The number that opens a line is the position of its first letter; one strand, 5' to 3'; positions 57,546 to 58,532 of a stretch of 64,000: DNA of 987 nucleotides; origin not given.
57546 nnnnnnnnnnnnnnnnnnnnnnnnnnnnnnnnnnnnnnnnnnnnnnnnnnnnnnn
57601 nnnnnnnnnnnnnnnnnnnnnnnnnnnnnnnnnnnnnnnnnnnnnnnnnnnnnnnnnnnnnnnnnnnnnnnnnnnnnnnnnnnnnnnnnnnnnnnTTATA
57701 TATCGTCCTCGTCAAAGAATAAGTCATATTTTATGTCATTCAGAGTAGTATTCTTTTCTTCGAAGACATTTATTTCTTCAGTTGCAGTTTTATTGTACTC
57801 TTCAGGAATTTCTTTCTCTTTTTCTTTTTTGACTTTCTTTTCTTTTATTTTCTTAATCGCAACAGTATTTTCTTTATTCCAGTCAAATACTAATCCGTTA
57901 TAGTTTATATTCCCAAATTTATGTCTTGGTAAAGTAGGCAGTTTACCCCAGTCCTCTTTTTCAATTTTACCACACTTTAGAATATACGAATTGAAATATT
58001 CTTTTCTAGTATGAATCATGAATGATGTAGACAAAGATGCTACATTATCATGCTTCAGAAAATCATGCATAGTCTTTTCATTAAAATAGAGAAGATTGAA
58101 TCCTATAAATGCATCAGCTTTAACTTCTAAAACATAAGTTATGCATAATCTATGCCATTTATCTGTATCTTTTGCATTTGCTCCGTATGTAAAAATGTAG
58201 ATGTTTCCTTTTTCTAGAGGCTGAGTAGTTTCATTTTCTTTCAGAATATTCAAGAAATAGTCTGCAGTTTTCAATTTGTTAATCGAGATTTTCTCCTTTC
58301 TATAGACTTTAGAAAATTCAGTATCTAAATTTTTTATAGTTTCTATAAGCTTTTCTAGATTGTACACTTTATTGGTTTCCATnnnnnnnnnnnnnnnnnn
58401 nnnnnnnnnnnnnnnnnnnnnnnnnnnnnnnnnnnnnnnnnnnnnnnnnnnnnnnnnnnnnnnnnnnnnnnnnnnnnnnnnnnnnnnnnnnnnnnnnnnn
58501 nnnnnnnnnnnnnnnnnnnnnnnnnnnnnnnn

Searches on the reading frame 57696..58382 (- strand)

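Call 18: search_protein_families(library=pfam, proteins=[window:57696-58382:-], max_evalue=0.001)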
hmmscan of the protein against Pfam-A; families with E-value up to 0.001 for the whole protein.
window:57696-58382:- (228 aa): 0 families

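Call 77: search_protein_families(library=phrogs, proteins=[window:57696-58382:-], max_evalue=0.001)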
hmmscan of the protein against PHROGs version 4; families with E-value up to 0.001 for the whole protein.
window:57696-58382:- (228 aa): 1 family
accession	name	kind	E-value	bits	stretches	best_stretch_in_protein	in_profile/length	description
phrog_429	-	DNA, RNA and nucleotide metabolism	5.1e-11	43.7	1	7-160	11-190/210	DNA end protector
